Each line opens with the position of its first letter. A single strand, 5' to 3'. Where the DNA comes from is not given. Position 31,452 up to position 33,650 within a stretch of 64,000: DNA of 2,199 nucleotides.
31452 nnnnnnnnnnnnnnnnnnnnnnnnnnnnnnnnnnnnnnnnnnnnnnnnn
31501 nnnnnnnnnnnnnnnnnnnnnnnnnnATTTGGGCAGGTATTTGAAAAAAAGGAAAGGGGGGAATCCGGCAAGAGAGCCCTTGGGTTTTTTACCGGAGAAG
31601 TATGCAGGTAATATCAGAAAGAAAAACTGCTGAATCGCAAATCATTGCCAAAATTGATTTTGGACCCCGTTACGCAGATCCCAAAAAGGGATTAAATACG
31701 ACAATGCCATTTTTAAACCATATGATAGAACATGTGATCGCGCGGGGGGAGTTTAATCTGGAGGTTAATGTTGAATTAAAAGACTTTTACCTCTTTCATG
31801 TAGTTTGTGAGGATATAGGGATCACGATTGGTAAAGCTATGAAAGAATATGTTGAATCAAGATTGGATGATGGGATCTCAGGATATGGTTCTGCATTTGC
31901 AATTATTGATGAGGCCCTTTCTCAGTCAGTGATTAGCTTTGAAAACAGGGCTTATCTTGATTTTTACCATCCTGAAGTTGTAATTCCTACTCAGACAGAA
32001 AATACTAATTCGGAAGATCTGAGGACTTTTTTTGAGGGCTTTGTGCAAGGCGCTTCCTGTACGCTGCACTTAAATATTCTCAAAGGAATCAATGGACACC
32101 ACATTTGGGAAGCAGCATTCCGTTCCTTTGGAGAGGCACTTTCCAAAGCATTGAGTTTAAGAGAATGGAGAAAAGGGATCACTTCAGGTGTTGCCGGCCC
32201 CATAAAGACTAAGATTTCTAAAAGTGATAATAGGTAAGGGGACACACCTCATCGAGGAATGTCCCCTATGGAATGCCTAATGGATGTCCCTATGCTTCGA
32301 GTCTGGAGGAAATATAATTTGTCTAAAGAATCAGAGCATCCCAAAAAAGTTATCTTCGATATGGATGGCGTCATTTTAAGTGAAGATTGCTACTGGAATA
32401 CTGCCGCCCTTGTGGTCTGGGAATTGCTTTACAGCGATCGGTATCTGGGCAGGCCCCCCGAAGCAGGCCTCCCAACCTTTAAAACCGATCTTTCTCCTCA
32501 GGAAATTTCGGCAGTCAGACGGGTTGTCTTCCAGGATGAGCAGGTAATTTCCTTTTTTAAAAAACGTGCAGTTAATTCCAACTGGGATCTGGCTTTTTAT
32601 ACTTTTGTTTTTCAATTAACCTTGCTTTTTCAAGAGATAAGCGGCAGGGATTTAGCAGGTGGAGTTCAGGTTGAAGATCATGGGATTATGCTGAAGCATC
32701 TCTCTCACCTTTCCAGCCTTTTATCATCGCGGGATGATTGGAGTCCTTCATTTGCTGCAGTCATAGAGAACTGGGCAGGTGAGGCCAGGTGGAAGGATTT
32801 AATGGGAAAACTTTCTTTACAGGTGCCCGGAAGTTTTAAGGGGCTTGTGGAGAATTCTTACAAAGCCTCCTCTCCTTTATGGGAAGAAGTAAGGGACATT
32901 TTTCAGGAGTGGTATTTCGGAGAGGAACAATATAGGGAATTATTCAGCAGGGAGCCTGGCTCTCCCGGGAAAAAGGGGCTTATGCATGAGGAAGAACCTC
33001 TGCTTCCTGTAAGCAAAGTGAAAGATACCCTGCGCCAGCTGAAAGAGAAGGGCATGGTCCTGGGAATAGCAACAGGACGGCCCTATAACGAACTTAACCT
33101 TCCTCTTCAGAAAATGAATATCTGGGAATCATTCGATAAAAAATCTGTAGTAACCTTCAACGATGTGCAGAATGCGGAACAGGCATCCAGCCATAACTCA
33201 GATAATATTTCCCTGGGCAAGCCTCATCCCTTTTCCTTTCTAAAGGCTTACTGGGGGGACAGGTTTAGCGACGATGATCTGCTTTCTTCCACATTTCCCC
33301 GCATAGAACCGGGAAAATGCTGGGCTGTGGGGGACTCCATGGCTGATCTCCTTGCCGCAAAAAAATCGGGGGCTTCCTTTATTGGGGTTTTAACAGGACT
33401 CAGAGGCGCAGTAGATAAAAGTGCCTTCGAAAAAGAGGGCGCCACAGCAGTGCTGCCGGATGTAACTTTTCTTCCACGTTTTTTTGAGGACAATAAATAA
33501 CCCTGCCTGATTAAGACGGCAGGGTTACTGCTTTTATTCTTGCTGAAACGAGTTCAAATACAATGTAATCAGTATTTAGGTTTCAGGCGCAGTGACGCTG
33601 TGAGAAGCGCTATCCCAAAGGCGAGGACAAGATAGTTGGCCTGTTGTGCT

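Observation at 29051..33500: Partial his cluster (unknown 373-aa gene, hisD, hisB, HAD hydrolase) without hisG/Z/H/A/F/I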

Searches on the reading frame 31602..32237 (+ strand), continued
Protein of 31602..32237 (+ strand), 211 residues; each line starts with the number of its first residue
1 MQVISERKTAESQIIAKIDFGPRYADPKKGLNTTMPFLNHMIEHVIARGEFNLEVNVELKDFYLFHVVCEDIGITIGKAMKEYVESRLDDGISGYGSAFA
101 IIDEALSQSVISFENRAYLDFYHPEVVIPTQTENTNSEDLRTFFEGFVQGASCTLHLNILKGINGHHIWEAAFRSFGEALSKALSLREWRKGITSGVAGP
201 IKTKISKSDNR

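Call 68: find_encoding_contigs(protein=P0367, flank=10000, max_places=1)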
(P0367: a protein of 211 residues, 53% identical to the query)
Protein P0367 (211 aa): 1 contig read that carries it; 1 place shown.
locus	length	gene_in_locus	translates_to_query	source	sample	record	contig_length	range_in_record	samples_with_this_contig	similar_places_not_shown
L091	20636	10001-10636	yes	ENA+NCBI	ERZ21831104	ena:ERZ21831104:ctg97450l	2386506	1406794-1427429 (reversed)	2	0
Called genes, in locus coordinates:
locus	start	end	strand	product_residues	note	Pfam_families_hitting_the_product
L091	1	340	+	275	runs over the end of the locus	PF08032:SpoU_sub_bind, PF00588:SpoU_methylase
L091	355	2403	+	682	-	PF00933:Glyco_hydro_3, PF01915:Glyco_hydro_3_C, PF14310:Fn3-like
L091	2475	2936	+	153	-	PF22381:Staph_reg_Sar_Rot, PF12802:MarR_2, PF22166:WHD_ArnR1 (weak), PF01047:MarR, PF13463:HTH_27, PF13412:HTH_24 (faint)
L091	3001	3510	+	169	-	PF05991:NYN_YacP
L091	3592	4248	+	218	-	PF04542:Sigma70_r2, PF08281:Sigma70_r4_2 (weak)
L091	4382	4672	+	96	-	PF13451:zf_Tbcl, PF23477:zf_Tbcl_2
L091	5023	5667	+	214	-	PF01791:DeoC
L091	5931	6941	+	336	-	PF23988:DUF7309, PF22007:DUF6930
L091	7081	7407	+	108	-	PF03323:GerA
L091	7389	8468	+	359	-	PF03845:Spore_permease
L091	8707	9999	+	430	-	PF00815:Histidinol_dh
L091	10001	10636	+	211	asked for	PF00475:IGPD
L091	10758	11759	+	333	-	PF13419:HAD_2 (weak), PF13242:Hydrolase_like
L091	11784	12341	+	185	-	PF05683:Fumerase_C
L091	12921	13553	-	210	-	-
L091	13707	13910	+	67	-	PF08984:DUF1858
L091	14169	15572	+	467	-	PF00890:FAD_binding_2 (faint), PF01134:GIDA (faint), PF01266:DAO (weak), PF01494:FAD_binding_3 (faint), PF03486:HI0933_like (weak), PF05834:Lycopene_cycl (weak), PF07992:Pyr_redox_2 (weak), PF21688:FAD-depend_C, +2 more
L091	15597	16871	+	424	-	PF00709:Adenylsucc_synt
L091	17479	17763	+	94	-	PF00166:Cpn10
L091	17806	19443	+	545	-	-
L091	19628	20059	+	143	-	PF00258:Flavodoxin_1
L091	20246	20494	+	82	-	PF12672:DUF3793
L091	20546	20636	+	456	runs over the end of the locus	PF01554:MatE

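Call 69: find_encoding_contigs(protein=P0338, flank=10000, max_places=1)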
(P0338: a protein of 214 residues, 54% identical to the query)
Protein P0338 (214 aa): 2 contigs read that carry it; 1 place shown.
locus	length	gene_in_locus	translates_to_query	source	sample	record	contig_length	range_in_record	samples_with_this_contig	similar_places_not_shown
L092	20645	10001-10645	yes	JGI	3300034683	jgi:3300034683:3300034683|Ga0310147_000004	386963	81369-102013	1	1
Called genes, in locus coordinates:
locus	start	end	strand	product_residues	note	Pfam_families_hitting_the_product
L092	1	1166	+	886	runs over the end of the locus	PF00690:Cation_ATPase_N, PF00122:E1-E2_ATPase, PF00702:Hydrolase, PF13246:Cation_ATPase, PF00689:Cation_ATPase_C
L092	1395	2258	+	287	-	PF08032:SpoU_sub_bind, PF00588:SpoU_methylase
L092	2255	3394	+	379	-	PF01169:GDT1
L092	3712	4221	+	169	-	PF05991:NYN_YacP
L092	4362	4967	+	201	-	PF04542:Sigma70_r2, PF08281:Sigma70_r4_2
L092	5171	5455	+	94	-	PF13451:zf_Tbcl, PF23477:zf_Tbcl_2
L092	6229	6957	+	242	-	PF00497:SBP_bac_3, PF10613:Lig_chan-Glu_bd (faint)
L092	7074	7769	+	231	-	PF00528:BPD_transp_1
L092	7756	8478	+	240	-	PF20703:nSTAND1 (faint), PF00005:ABC_tran, PF02463:SMC_N, PF13304:AAA_21 (faint)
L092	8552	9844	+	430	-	PF00815:Histidinol_dh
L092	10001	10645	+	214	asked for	PF00475:IGPD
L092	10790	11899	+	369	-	PF00702:Hydrolase (faint), PF13419:HAD_2 (faint), PF13242:Hydrolase_like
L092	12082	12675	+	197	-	PF05683:Fumerase_C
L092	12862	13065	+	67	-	PF08984:DUF1858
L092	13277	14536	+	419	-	PF07690:MFS_1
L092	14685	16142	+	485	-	PF00890:FAD_binding_2 (faint), PF01266:DAO (faint), PF01494:FAD_binding_3 (faint), PF03486:HI0933_like (faint), PF07992:Pyr_redox_2 (faint), PF21688:FAD-depend_C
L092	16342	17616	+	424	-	PF00709:Adenylsucc_synt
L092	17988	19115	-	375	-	PF03845:Spore_permease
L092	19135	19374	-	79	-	-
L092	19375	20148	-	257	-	PF05504:Spore_GerAC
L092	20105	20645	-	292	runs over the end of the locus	PF03323:GerA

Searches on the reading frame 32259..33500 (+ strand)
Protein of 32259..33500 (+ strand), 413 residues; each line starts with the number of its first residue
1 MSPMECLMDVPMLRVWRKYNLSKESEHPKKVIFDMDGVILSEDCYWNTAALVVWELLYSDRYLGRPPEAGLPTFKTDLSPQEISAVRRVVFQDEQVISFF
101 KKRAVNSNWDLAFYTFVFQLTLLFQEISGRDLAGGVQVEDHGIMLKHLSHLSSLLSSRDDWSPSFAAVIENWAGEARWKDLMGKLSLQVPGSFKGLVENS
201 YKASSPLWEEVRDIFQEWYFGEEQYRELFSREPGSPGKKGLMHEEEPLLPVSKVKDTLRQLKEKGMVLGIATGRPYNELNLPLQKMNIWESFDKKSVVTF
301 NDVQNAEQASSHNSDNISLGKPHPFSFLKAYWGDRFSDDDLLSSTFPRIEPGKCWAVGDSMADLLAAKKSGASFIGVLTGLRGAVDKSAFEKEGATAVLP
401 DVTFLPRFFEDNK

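Call 3: search_protein_families(library=pfam, proteins=[window:32259-33500:+], max_evalue=0.01)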
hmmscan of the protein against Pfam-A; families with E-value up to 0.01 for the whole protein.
window:32259-33500:+ (413 aa): 4 families
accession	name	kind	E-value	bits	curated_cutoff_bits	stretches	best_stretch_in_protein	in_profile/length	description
PF13419.12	HAD_2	-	1.8e-12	48.2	23.8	1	246-377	76-178/178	Haloacid dehalogenase-like hydrolase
PF00702.32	Hydrolase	-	1.2e-10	42.6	26.4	1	231-371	85-191/191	haloacid dehalogenase-like hydrolase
PF13242.12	Hydrolase_like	-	4.7e-09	36.5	22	1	319-403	2-73/75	HAD-hyrolase-like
PF08282.18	Hydrolase_3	-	0.0001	22.6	20.9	1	252-289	18-55/255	haloacid dehalogenase-like hydrolase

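Call 4: search_protein_families(library=ncbifam, proteins=[window:32259-33500:+], max_evalue=0.01)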
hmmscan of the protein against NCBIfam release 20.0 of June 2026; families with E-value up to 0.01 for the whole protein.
window:32259-33500:+ (413 aa): 18 families
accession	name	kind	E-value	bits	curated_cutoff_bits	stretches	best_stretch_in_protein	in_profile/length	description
TIGR01548.1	HAD-SF-IA-hyp1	hypoth_equivalog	7.7e-09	35.4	140.2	1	156-294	47-151/197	TIGR01548 family HAD-type hydrolase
NF008087.0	PRK10826.1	equivalog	1.8e-08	34.3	191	0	251-369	94-183/222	hexitol phosphatase HxpB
TIGR03351.1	PhnX-like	hypoth_equivalog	3.5e-07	30.4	218.9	1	356-409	168-219/220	phosphonatase-like hydrolase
NF009695.0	PRK13222.1-2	equivalog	7.1e-07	28.9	225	0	348-381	164-197/226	phosphoglycolate phosphatase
NF009804.0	PRK13288.1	equivalog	3.4e-06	26.7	218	1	251-307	84-138/215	pyrophosphatase PpaX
TIGR01449.2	PGP_bact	equivalog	3.9e-06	26.6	180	0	349-387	156-196/213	phosphoglycolate phosphatase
TIGR02009.1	PGMB-YQAB-SF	subfamily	4.7e-06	26.9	153.35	0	250-330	90-152/186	beta-phosphoglucomutase family hydrolase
TIGR01662.1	HAD-SF-IIIA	subfamily_domain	5.8e-06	26.4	44.6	1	243-377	19-138/141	HAD-IIIA family hydrolase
NF009694.0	PRK13222.1-1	equivalog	5e-05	22.7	415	0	250-307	112-167/252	phosphoglycolate phosphatase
NF053653.1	InDiPhoBT2121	equivalog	0.00037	20.1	245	0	243-305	80-141/216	inorganic diphosphatase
NF006506.0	PRK08942.1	equivalog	0.0006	19.4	178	0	348-410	117-178/182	D-glycero-beta-D-manno-heptose 1,7-bisphosphate 7-phosphatase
TIGR02253.1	CTE7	subfamily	0.00084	19.2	169.75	0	248-302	93-145/221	TIGR02253 family HAD-type hydrolase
TIGR00099.1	Cof-subfamily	subfamily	0.00089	18.9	137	1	253-282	20-49/256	Cof-type HAD-IIB family hydrolase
NF009697.0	PRK13222.1-4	equivalog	0.00098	18.5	327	0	252-304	97-147/232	phosphoglycolate phosphatase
TIGR01460.1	HAD-SF-IIA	subfamily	0.001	18.9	100.15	0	313-380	189-246/246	HAD-IIA family hydrolase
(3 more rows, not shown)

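Call 47: find_homologous_proteins(query=window:32319-33497:+, max_evalue=0.001)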
Query window:32319-33497:+ (393 aa): 623 proteins with E <= 0.001 among 7121 candidates; the best 120 are listed.
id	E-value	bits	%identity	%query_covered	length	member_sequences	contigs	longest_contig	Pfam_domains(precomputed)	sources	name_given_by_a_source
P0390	6.5e-266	900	100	100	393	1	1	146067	PF13419.13,PF00702.33,PF13242.13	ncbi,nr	ncbi:MAG: HAD hydrolase-like protein [Bacillota bacterium]|nr:HAD hydrolase-like protein [Bacillota 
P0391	1.3e-152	527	59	99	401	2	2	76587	PF13419.13,PF00702.33,PF13242.13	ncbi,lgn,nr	ncbi:MAG: HAD family phosphatase [Dethiobacter sp.]|nr:MAG: HAD family phosphatase [Dethiobacter sp.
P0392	2.7e-146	506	58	97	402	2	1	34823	PF13419.13,PF00702.33,PF13242.13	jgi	jgi:phosphoglycolate phosphatase-like HAD superfamily hydrolase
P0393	8.8e-143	494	58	100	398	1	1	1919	PF13419.13,PF00702.33,PF13242.13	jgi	jgi:phosphoglycolate phosphatase-like HAD superfamily hydrolase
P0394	5.3e-139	482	57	97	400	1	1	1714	PF13419.13,PF00702.33,PF13242.13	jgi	-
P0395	1.6e-136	474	57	96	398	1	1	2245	PF13419.13,PF00702.33,PF13242.13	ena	-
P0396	1.3e-135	471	54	98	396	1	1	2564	PF13419.13,PF00702.33,PF13242.13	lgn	-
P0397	1.1e-133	464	54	99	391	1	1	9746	PF13419.13,PF00702.33,PF13242.13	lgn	-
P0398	3.4e-127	443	54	97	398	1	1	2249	PF13419.13,PF00702.33,PF13242.13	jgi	-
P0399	3.4e-125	436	52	97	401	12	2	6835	PF13419.13,PF00702.33,PF13242.13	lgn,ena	-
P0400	6.9e-125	435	53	98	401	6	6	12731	PF13419.13,PF00702.33,PF13242.13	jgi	jgi:phosphoglycolate phosphatase-like HAD superfamily hydrolase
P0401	4.2e-124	433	52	98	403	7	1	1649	PF13419.13,PF00702.33,PF13242.13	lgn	-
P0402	6.8e-124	432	53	95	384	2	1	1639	PF13419.13,PF00702.33,PF13242.13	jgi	-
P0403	1.8e-123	431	51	97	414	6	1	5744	PF13419.13,PF00702.33,PF13242.13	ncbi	-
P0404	4.0e-123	430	52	97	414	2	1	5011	PF13419.13,PF00702.33,PF13242.13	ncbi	-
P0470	2.6e-62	229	36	95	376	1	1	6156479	PF13419.13,PF00702.33,PF13242.13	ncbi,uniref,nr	ncbi:HAD family hydrolase [Brevibacillus brevis]|uniref:HAD family hydrolase n=1 Tax=Brevibacillus b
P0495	9.4e-61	224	37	95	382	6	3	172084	PF13419.13,PF00702.33,PF13242.13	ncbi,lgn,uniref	ncbi:HAD family hydrolase [Kroppenstedtia eburnea]|uniref:HAD family hydrolase n=1 Tax=Kroppenstedti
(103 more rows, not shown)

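Call 48: find_encoding_contigs(protein=P0470, flank=10000, max_places=1)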
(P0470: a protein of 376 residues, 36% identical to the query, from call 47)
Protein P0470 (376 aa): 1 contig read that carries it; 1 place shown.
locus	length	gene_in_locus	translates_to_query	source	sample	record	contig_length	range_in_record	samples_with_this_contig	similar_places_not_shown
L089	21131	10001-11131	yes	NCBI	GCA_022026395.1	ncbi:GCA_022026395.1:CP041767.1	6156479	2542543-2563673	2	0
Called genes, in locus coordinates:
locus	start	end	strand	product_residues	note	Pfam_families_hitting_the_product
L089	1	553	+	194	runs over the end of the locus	PF04079:SMC_ScpB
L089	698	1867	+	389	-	PF13354:Beta-lactamase2, PF00768:Peptidase_S11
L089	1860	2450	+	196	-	PF07670:Gate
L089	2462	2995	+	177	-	PF07670:Gate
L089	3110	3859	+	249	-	PF01479:S4, PF00849:PseudoU_synth_2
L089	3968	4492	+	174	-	PF00578:AhpC-TSA, PF08534:Redoxin, PF00085:Thioredoxin (weak), PF13098:Thioredoxin_2 (weak), PF13905:Thioredoxin_8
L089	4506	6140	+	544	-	PF05140:ResB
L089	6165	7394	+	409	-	PF01578:Cytochrom_C_asm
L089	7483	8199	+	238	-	PF00072:Response_reg, PF00486:Trans_reg_C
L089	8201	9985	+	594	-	PF18698:HisK_sensor, PF00672:HAMP, PF00512:HisKA, PF02518:HATPase_c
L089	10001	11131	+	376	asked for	PF00702:Hydrolase, PF13419:HAD_2 (weak), PF13242:Hydrolase_like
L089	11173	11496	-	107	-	-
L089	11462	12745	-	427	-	PF02040:ArsB, PF16980:CitMHS_2, PF03600:CitMHS, PF00939:Na_sulph_symp (weak)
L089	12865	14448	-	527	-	PF00389:2-Hacid_dh, PF02826:2-Hacid_dh_C, PF03446:NAD_binding_2 (faint), PF19304:PGDH_inter, PF01842:ACT, PF22629:ACT_AHAS_ss (faint)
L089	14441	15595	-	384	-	PF00266:Aminotran_5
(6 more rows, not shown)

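Call 49: find_encoding_contigs(protein=P0495, flank=10000, max_places=1)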
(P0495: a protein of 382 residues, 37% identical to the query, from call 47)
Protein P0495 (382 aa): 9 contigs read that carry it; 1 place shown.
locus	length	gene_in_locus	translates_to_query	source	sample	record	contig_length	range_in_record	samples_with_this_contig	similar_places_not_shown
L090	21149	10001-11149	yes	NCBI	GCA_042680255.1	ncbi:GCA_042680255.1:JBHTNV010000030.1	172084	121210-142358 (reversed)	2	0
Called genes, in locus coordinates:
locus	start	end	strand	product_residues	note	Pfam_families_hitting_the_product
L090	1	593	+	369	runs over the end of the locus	PF02445:NadA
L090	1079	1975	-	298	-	PF03734:YkuD, PF06347:SH3_4 (faint), PF08239:SH3_3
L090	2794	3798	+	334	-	PF11104:PilM_2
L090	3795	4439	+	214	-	-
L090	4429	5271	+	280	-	-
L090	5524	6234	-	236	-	-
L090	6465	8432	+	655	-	PF13181:TPR_8 (faint), PF13431:TPR_17 (faint), PF13424:TPR_12 (faint), PF23300:HEAT_Nup120 (faint), PF13429:TPR_15 (weak), PF14559:TPR_19 (weak), PF13432:TPR_16 (weak), PF13414:TPR_11 (weak), +8 more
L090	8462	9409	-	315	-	-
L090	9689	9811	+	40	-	-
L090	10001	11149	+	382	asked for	PF00702:Hydrolase (weak), PF13419:HAD_2 (weak), PF13242:Hydrolase_like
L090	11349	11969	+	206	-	PF00081:Sod_Fe_N, PF02777:Sod_Fe_C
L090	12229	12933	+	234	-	PF01471:PG_binding_1, PF07486:Hydrolase_2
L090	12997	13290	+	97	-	PF00269:SASP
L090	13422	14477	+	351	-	PF01557:FAA_hydrolase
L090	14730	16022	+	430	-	PF03447:NAD_binding_3, PF00742:Homoserine_dh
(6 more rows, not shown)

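Call 72: search_solved_structures(query=window:32319-33497:+, max_evalue=0.01, show_alignments=1)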
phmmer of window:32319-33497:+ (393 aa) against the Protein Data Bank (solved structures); distinct sequences matched with E-value up to 0.01: 2.
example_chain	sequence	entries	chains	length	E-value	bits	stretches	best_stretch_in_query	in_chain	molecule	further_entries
1qyi_A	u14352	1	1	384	1.7e-48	169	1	9-371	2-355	hypothetical protein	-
1te2_A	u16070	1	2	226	0.0012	21.3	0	220-274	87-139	2-deoxyglucose-6-P phosphatase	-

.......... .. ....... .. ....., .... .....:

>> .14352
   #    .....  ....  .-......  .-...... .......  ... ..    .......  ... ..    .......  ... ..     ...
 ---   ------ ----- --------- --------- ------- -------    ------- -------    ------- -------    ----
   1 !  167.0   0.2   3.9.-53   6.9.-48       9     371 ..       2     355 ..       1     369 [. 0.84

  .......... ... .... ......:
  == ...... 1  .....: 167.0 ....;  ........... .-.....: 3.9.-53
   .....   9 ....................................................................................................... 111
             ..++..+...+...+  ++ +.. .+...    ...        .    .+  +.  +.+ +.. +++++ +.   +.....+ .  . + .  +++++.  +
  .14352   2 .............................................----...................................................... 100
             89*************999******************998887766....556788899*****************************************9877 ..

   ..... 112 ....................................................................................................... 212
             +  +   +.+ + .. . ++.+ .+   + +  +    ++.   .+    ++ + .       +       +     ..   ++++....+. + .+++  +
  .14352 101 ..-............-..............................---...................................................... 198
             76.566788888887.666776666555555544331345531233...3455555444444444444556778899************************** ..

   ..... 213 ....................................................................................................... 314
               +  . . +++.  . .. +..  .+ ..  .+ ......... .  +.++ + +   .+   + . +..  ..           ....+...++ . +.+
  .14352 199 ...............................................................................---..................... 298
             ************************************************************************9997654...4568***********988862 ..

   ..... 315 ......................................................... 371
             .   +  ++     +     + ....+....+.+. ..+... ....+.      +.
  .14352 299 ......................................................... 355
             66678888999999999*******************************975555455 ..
